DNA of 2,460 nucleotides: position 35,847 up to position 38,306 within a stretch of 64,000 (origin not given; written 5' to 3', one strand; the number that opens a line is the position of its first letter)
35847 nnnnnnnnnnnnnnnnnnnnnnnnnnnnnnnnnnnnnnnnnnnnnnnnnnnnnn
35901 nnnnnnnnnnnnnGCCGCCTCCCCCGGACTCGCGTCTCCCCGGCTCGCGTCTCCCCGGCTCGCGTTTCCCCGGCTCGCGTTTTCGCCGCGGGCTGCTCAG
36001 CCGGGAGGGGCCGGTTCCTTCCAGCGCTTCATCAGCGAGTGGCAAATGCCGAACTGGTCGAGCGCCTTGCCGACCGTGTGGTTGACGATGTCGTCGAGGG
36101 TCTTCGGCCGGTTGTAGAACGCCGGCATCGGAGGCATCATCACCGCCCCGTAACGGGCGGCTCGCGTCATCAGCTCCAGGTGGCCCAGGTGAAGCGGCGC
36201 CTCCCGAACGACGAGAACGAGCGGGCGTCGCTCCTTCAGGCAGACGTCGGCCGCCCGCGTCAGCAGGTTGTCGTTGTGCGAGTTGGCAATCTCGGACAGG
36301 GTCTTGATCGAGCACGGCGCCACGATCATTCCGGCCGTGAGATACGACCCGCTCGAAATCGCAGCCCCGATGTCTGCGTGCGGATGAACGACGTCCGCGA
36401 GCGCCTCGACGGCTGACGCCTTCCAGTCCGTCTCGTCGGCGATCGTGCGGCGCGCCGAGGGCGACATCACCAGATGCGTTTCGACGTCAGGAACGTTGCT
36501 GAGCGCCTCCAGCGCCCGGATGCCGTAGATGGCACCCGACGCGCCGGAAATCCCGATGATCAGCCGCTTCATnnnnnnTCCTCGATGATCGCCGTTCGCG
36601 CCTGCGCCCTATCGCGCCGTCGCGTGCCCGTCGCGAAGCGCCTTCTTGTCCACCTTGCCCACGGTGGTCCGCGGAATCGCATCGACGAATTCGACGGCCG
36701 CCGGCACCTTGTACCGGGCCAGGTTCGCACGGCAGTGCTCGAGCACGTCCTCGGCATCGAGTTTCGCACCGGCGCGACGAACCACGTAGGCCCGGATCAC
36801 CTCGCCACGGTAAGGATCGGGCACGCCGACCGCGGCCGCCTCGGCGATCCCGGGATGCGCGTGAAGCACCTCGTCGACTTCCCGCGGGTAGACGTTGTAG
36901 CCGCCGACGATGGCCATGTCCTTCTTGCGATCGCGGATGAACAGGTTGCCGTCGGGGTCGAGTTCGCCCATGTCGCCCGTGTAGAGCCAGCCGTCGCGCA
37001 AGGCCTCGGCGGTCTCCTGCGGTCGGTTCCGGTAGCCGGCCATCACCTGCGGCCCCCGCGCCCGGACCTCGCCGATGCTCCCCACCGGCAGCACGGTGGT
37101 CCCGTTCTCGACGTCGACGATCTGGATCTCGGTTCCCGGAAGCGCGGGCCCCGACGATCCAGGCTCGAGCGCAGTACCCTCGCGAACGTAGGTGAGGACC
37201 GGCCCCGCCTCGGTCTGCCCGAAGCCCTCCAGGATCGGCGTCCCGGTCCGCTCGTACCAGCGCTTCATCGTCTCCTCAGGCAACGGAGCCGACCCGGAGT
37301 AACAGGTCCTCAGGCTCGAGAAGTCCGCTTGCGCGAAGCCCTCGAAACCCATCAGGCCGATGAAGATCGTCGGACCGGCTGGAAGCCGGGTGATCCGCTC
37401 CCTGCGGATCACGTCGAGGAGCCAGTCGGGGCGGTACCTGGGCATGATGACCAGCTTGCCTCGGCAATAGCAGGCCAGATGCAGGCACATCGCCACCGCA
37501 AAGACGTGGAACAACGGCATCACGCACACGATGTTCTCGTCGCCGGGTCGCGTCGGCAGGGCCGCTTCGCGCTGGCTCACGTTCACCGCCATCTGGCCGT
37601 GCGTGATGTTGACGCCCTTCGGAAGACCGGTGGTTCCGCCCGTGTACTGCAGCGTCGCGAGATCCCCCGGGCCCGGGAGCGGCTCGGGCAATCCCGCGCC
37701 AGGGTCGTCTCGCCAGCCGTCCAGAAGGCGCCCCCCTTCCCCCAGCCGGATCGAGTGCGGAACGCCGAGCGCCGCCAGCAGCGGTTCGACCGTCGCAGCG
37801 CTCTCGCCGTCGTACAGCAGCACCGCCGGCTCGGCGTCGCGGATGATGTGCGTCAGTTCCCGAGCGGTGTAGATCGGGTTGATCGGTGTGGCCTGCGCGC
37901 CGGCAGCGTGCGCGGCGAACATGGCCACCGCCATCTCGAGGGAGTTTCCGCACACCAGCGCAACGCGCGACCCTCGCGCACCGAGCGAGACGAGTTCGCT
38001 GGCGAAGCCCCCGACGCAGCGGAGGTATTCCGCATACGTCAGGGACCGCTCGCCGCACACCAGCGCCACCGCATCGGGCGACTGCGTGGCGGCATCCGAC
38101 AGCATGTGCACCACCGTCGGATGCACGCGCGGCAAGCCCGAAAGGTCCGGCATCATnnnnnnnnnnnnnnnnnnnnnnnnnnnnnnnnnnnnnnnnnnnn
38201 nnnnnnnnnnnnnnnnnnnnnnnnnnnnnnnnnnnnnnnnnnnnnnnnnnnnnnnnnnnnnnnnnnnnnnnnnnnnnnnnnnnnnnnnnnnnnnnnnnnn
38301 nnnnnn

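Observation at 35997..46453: UbiD/UbiX + HyuA/HyuB + acyl-CoA ligase + NitT/TauT ABC importer in one operon: candidate undescribed (hetero)aromatic acid (de)carboxylation pathway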

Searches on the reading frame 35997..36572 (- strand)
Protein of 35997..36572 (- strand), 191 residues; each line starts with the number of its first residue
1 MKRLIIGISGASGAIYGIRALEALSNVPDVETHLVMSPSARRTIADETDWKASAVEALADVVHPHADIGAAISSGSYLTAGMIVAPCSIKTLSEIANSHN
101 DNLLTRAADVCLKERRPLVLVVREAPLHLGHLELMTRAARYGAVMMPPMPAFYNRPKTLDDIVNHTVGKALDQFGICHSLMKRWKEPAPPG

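Call 8: search_protein_families(library=pfam, proteins=[window:35997-36572:-])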
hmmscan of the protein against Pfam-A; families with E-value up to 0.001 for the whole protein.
window:35997-36572:- (191 aa): 1 family
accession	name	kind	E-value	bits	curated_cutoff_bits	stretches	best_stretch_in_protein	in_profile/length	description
PF02441.25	Flavoprotein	-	4.5e-44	150.3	22.7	1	2-173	1-161/162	Flavoprotein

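Call 9: search_protein_families(library=ncbifam, proteins=[window:35997-36572:-])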
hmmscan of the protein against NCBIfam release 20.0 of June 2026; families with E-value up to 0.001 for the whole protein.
window:35997-36572:- (191 aa): 7 families
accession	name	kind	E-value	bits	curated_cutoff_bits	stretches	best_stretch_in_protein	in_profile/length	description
NF004685.0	PRK06029.1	subfamily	1.7e-81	272.8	188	1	1-185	1-185/187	UbiX family flavin prenyltransferase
NF041206.1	VdcB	exception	1.7e-76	256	290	1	3-185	1-183/184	non-oxidative hydroxyarylic acid decarboxylases subunit B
TIGR00421.1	ubiX_pad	subfamily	1e-69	233.9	108.9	1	3-184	1-181/181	UbiX family flavin prenyltransferase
NF041218.1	BagM_FevK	exception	4.4e-67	225.6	420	1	3-185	2-184/215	bagremycin/ferroverdin biosynthesis UbiX family decarboxylase BagM/FevK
TIGR02852.1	spore_dpaB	equivalog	1.6e-05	24.4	229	1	82-123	83-124/187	dipicolinate synthase subunit B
TIGR00521.1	coaBC_dfp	equivalog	2.7e-05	23.4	219.7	1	2-121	4-119/392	bifunctional phosphopantothenoylcysteine decarboxylase/phosphopantothenate--cysteine ligase CoaBC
NF006161.0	PRK08305.1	equivalog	7.4e-05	22.5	156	1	82-122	88-128/196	dipicolinate synthase subunit B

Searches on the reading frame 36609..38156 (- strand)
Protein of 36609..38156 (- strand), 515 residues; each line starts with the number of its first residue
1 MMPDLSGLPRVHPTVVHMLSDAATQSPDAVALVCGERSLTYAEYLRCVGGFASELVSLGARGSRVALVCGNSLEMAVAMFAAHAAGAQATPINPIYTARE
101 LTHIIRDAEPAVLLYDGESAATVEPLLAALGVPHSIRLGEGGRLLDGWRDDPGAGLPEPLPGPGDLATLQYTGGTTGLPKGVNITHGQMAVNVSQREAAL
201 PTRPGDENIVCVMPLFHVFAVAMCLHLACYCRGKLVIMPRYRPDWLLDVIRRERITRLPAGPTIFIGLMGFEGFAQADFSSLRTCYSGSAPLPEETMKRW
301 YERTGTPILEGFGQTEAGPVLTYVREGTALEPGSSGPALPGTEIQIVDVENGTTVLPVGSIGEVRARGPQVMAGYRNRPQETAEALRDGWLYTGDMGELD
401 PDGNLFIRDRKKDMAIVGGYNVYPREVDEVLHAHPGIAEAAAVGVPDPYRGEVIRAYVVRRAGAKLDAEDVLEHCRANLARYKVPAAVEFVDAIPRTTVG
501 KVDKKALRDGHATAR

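Call 8: search_protein_families(library=pfam, proteins=[window:36609-38156:-])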
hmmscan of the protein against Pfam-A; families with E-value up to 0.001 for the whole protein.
window:36609-38156:- (515 aa): 2 families
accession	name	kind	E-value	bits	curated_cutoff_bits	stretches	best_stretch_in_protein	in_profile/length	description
PF00501.34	AMP-binding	-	5.7e-86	289.1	29.9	1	21-375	3-383/384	AMP-binding enzyme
PF13193.12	AMP-binding_C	-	1.1e-21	78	24.5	1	426-501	1-76/76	AMP-binding enzyme C-terminal domain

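Call 9: search_protein_families(library=ncbifam, proteins=[window:36609-38156:-])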
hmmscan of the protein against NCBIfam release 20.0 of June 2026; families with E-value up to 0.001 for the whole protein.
window:36609-38156:- (515 aa): 106 families (the best 25 are shown)
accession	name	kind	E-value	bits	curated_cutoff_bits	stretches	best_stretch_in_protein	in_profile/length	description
NF004837.0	PRK06187.1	subfamily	1.7e-124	416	476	1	13-512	8-523/531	long-chain-fatty-acid--CoA ligase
NF004114.0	PRK05605.1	equivalog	1.6e-113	380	766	2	158-510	215-568/575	long-chain-fatty-acid--CoA ligase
NF005463.0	PRK07059.1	subfamily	1.3e-107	360.5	869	2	162-510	202-555/557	long-chain-fatty-acid--CoA ligase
NF006523.0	PRK08974.1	equivalog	3e-102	342.6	884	2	164-511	206-553/561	long-chain-fatty-acid--CoA ligase FadD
NF006182.0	PRK08316.1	subfamily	3.4e-102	342.6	663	1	14-513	12-519/523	fatty acyl-CoA synthetase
NF005801.1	PRK07656.1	equivalog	5.9e-101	338.6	657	1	14-508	2-500/500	FadD3 family acyl-CoA ligase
NF005220.0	PRK06710.1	equivalog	5.9e-101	338.3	1116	2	164-509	206-551/563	long-chain-fatty-acid--CoA ligase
NF005702.0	PRK07514.1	subfamily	7.4e-101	338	558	1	17-512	7-501/506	malonyl-CoA synthase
NF004229.0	PRK05677.1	subfamily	8.1e-98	328.3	879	2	161-511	204-555/563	long-chain-fatty-acid--CoA ligase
NF006181.0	PRK08314.1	subfamily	1.2e-94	317.7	705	2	162-511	202-554/563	long-chain-fatty-acid--CoA ligase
NF006442.0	PRK08751.1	equivalog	3.2e-94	316.3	1023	2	163-511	207-558/560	long-chain fatty acid--CoA ligase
TIGR03205.1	pimA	equivalog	1.8e-93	313.8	705.6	2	163-508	191-541/541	dicarboxylate--CoA ligase PimA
NF005307.0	PRK06839.1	equivalog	4.4e-92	309.3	748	1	21-508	10-490/496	o-succinylbenzoate--CoA ligase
NF009233.0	PRK12583.1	subfamily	1.5e-89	300.9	832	2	165-510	202-549/558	fatty acid CoA ligase family protein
NF005714.0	PRK07529.1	subfamily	1.1e-88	298.2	632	2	161-510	215-575/640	acyl-CoA synthetase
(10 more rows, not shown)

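Call 72: search_solved_structures(query=window:36609-38156:-, max_evalue=1e-60)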
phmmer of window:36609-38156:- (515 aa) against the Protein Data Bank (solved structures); distinct sequences matched with E-value up to 1e-60: 19.
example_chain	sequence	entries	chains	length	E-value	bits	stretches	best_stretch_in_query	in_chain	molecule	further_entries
4fuq_A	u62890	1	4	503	4e-84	286.2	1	31-511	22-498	Malonyl CoA synthetase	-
4fut_A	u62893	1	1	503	3.2e-83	283.2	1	31-511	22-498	Malonyl CoA synthetase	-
4gxq_A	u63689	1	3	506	2e-80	274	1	31-511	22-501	Malonyl CoA synthetase, Benzoate-CoA ligase Chimeric protein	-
4gxr_A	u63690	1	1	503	2.1e-80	273.9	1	31-511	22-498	Malonyl CoA synthetase, Benzoate-CoA ligase Chimeric protein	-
8wev_A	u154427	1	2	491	1.1e-79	271.5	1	23-508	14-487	Feruloyl-CoA Synthetase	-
8weu_A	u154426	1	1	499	1.2e-79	271.4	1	23-508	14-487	Fatty-acyl-CoA synthase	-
3r44_A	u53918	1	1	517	1.1e-70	241.8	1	17-512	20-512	fatty acyl CoA synthetase FADD13 (FATTY-ACYL-CoA SYNTHETASE)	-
3a9u_A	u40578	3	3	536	9.2e-65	222.3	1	13-509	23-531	4-coumarate--CoA ligase | 4-coumarate:CoA ligase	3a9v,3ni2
8r2q_A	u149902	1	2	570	1.4e-64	221.7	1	16-508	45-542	Probable fatty-acid-CoA ligase FadD5 (Fatty-acid-CoA synthetase) (Fatty-acid-CoA synthase)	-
5bsm_A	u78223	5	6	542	9.8e-64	218.9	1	64-509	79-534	4-coumarate--CoA ligase 2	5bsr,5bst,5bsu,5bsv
3tsy_A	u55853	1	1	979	1.1e-63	218.8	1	49-509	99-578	Fusion Protein 4-coumarate--CoA ligase 1, Resveratrol synthase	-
5bsw_A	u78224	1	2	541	1.9e-63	217.9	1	64-509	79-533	4-coumarate--CoA ligase 2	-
5u95_A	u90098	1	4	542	6.7e-63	216.2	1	64-509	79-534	4-coumarate--CoA ligase 2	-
6mfy_A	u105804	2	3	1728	1.2e-62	215.3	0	17-514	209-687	Linear gramicidin synthase subunit A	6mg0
9be3_A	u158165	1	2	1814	1.4e-62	215.1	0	17-514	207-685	Linear gramicidin synthase subunit A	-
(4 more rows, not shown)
